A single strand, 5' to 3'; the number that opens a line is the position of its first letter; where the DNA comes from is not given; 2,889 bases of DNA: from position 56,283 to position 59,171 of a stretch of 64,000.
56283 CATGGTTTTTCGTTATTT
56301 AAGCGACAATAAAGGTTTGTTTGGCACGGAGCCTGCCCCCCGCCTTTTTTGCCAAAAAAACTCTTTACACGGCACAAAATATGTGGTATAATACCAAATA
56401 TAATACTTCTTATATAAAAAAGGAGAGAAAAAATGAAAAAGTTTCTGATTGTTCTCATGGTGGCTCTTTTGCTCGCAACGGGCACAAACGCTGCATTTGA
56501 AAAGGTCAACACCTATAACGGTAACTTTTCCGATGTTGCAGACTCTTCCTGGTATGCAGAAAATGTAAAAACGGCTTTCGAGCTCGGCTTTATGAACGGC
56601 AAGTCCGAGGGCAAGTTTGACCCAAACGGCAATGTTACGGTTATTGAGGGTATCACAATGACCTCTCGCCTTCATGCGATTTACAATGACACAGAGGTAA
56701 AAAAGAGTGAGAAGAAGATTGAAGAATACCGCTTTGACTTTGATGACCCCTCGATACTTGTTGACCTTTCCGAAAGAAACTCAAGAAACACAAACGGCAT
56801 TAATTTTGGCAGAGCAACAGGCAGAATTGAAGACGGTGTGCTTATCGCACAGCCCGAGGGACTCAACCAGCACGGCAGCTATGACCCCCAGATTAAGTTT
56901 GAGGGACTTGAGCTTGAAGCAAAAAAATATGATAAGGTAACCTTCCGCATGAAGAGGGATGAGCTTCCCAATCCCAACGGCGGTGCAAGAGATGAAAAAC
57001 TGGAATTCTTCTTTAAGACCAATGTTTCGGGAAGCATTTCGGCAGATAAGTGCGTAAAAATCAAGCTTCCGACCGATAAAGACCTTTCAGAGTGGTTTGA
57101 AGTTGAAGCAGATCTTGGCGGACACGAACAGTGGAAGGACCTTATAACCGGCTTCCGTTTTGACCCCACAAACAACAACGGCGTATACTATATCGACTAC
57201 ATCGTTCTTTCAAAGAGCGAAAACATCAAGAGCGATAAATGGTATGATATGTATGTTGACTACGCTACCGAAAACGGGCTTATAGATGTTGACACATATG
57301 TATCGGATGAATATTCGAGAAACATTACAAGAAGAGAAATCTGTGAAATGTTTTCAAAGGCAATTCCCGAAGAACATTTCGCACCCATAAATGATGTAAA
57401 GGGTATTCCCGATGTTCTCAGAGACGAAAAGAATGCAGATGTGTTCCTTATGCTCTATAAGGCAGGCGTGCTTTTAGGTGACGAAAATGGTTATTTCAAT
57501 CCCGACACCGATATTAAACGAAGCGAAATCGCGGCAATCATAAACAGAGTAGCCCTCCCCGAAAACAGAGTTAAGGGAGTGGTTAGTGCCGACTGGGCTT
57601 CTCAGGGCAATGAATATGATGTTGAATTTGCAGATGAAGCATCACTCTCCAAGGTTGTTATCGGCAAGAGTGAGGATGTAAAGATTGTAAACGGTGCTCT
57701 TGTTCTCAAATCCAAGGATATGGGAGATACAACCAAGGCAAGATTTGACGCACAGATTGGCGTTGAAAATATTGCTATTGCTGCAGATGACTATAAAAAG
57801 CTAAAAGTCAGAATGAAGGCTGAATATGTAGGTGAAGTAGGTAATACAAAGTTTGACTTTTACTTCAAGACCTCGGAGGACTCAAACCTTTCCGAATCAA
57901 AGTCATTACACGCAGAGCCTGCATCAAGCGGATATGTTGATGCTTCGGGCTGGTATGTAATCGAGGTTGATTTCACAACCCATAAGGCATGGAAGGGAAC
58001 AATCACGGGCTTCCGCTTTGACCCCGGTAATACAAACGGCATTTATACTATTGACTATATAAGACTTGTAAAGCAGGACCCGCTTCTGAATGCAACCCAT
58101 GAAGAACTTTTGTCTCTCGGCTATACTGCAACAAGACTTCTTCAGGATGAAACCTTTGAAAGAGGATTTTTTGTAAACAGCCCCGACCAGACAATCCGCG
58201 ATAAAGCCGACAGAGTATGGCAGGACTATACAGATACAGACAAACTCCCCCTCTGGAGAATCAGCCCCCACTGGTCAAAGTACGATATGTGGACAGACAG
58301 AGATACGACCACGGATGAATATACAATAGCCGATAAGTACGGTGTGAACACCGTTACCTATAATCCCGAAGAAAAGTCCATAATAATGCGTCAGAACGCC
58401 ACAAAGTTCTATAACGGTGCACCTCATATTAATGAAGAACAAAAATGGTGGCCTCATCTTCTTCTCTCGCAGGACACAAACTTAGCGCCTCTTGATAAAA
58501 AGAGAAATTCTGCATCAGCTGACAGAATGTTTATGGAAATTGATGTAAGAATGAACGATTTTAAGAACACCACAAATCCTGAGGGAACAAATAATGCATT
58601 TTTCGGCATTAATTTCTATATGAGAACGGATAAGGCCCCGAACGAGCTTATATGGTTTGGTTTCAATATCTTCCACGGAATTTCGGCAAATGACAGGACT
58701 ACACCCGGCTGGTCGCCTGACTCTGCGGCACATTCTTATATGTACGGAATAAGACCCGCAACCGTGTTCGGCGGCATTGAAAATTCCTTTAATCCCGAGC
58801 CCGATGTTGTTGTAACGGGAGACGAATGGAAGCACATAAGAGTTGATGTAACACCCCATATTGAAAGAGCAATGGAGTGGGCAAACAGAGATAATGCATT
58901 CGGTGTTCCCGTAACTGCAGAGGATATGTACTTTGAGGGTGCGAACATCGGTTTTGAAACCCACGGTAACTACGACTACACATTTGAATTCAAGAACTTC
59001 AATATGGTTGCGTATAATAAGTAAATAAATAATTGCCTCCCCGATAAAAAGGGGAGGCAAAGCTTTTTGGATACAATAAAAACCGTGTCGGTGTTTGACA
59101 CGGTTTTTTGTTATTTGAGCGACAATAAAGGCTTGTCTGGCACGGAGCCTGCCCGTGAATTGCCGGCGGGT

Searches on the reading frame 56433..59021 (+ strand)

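Call 65: search_protein_families(library=pfam, proteins=[window:56433-59021:+], max_evalue=0.00001)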
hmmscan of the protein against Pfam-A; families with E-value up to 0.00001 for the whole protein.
window:56433-59021:+ (863 aa): 1 family
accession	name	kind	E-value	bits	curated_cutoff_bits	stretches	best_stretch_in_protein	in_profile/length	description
PF00395.25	SLH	-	1.1e-16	60.9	20.8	1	31-69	1-39/44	S-layer homology domain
